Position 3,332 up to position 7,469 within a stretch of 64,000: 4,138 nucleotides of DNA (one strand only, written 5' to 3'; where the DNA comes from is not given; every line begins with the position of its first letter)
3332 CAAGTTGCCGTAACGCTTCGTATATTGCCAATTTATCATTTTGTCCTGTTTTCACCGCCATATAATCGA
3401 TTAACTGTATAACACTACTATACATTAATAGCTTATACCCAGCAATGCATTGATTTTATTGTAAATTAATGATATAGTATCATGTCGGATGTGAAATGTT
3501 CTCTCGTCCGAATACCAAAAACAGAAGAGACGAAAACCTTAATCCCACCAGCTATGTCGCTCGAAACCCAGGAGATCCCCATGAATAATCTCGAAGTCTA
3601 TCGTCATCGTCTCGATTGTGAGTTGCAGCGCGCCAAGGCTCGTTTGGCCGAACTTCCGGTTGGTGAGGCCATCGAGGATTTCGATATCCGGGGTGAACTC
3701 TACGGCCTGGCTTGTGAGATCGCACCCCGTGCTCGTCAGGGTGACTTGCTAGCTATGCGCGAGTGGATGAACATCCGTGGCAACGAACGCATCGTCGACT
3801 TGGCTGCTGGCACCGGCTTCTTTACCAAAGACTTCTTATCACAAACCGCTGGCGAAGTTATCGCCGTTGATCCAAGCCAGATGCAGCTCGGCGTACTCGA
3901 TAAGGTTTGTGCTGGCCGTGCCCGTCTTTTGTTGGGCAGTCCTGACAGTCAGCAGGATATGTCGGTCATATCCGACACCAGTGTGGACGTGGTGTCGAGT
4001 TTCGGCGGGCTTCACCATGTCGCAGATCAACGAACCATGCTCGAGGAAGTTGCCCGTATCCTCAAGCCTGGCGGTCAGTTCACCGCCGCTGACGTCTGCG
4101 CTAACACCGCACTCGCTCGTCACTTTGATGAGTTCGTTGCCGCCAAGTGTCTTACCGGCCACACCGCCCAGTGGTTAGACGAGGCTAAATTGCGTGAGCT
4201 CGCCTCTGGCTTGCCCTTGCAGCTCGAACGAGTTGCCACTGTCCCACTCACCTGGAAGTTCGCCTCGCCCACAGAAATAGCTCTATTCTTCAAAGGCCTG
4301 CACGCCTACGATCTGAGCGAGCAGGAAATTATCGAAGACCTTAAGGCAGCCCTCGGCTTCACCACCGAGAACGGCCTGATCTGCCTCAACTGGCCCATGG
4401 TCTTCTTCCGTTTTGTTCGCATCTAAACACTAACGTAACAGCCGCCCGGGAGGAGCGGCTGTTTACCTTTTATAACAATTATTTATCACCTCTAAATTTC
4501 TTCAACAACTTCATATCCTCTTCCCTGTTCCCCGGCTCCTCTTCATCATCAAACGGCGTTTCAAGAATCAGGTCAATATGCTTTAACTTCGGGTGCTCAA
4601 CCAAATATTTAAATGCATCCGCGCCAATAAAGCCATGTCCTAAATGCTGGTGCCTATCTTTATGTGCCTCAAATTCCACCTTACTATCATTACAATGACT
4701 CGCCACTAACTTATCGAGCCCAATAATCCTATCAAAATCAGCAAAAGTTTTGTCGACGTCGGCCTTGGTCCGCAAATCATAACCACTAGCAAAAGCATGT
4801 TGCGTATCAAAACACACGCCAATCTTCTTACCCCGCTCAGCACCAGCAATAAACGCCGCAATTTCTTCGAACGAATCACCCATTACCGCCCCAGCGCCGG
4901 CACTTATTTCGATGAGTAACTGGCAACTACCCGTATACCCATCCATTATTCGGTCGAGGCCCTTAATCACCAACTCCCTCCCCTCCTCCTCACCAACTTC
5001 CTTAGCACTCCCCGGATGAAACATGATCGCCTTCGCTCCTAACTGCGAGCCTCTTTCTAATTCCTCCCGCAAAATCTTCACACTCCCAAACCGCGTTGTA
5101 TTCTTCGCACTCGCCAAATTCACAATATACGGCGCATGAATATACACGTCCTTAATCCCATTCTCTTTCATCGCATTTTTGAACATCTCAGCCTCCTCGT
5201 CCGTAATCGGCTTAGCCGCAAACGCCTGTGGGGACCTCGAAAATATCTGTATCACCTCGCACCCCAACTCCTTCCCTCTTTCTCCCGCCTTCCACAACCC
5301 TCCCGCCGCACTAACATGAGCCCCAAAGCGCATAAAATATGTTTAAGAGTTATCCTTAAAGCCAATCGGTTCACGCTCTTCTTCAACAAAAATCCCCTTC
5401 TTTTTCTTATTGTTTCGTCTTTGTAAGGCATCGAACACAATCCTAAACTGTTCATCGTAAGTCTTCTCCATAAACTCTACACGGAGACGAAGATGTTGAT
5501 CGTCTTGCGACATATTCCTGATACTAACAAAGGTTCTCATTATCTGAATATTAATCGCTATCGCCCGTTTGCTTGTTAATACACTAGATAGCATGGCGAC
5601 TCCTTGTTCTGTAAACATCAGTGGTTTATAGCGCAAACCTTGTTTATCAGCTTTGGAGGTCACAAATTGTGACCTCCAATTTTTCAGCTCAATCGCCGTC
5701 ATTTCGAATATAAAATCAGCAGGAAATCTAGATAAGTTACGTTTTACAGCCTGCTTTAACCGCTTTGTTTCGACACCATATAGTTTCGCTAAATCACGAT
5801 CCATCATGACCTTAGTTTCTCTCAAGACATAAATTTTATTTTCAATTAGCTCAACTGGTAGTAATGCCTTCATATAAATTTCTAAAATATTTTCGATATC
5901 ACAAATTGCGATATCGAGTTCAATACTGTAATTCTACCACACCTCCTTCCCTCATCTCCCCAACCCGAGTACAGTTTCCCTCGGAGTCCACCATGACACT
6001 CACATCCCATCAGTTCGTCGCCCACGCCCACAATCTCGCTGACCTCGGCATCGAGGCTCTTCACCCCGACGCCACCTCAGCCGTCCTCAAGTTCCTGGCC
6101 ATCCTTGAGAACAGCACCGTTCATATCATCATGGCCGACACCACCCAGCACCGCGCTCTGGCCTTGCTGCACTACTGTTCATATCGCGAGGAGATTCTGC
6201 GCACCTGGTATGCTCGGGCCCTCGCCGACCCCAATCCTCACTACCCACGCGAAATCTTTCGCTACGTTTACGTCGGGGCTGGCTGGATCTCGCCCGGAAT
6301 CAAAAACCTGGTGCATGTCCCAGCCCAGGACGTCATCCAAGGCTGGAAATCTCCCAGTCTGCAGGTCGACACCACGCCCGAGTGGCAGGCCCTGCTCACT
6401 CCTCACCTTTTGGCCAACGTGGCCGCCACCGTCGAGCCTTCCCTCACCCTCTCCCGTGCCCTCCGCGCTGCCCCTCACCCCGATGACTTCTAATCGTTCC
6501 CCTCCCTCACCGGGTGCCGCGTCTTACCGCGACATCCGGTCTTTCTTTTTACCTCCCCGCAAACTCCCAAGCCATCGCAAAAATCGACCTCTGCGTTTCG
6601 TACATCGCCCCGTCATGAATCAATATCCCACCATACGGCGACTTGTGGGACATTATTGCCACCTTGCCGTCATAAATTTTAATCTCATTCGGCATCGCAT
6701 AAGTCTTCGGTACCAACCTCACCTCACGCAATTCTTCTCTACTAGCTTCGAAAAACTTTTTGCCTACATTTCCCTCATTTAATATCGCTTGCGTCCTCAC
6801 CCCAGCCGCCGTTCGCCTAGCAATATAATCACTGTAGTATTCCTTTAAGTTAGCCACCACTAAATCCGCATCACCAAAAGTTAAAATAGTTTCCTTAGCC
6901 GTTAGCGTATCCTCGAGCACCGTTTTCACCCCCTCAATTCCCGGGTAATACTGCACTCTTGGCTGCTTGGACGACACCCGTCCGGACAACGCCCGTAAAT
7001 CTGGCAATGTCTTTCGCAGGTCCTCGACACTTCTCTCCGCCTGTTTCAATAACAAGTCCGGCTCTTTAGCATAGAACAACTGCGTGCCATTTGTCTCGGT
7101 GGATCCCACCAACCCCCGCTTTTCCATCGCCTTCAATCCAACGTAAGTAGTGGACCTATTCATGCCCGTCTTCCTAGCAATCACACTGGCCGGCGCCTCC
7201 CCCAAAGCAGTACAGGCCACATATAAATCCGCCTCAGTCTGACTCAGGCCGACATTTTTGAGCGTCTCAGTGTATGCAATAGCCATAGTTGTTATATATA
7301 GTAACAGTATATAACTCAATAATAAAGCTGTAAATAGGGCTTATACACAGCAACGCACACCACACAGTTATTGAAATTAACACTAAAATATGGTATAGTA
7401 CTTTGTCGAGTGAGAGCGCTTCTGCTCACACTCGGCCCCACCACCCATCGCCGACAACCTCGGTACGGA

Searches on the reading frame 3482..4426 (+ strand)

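Call 59: search_protein_families(library=pfam, proteins=[window:3482-4426:+], max_evalue=0.001)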
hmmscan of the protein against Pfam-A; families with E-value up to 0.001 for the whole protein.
window:3482-4426:+ (314 aa): 7 families
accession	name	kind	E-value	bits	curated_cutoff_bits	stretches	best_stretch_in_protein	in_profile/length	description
PF08241.18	Methyltransf_11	-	3e-14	53.9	21.2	1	105-200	1-93/95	Methyltransferase domain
PF13649.12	Methyltransf_25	-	1e-13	52.2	27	1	104-198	1-97/97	Methyltransferase domain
PF13847.12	Methyltransf_31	-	4e-12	46.5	27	1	99-217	2-124/145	Methyltransferase domain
PF08242.18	Methyltransf_12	-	3e-11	44.4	30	1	105-200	1-98/98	Methyltransferase domain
PF13489.12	Methyltransf_23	-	5.5e-11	42.9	27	1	40-241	1-154/164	Methyltransferase domain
PF01209.24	Ubie_methyltran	-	4e-08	33.3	20.1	1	95-205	42-154/233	ubiE/COQ5 methyltransferase family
PF01728.25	FtsJ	-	0.00037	20.9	24.1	1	92-149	12-69/181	FtsJ-like methyltransferase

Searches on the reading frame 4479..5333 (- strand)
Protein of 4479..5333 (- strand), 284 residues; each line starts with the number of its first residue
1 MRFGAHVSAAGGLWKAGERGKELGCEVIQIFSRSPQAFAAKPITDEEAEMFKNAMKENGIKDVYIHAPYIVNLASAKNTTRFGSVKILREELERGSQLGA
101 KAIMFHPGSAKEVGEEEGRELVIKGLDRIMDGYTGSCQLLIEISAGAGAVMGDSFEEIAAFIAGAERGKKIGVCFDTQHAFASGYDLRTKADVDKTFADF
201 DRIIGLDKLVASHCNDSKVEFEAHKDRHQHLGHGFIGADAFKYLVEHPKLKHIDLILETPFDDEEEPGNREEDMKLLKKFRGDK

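Call 59: search_protein_families(library=pfam, proteins=[window:4479-5333:-], max_evalue=0.001)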
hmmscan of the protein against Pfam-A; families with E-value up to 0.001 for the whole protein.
window:4479-5333:- (284 aa): 1 family
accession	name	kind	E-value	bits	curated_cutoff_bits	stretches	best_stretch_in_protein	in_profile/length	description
PF01261.30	AP_endonuc_2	-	5e-47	161.1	31.1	1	21-279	5-248/249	Xylose isomerase-like TIM barrel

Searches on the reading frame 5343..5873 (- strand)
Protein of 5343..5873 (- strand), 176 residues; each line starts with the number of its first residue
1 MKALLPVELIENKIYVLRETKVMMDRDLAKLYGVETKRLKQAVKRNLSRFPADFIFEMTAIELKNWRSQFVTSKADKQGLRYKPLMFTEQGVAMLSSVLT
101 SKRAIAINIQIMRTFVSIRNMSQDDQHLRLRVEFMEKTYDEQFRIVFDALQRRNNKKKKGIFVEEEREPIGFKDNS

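Call 59: search_protein_families(library=pfam, proteins=[window:5343-5873:-], max_evalue=0.001)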
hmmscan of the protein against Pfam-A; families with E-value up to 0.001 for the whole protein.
window:5343-5873:- (176 aa): 1 family
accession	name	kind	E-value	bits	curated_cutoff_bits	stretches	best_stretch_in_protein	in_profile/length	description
PF10543.14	ORF6N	-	1.2e-32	112.5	27.8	1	12-98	1-86/86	ORF6N domain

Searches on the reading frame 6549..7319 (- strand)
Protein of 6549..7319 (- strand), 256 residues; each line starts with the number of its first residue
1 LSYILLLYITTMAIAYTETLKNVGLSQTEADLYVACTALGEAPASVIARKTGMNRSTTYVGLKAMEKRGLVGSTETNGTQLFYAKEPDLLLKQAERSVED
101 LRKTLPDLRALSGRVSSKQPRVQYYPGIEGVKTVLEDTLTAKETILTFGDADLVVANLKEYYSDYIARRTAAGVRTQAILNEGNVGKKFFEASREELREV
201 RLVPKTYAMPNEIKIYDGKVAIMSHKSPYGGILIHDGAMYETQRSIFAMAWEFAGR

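Call 59: search_protein_families(library=pfam, proteins=[window:6549-7319:-], max_evalue=0.001)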
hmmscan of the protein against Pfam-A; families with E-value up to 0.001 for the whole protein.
window:6549-7319:- (256 aa): 2 families
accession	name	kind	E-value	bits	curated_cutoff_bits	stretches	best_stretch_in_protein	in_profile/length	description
PF01978.25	TrmB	-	4.1e-10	39.8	25.6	1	20-87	1-67/68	Sugar-specific transcriptional regulator TrmB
PF09339.16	HTH_IclR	-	0.0005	20.2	22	1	43-71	20-48/52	IclR helix-turn-helix domain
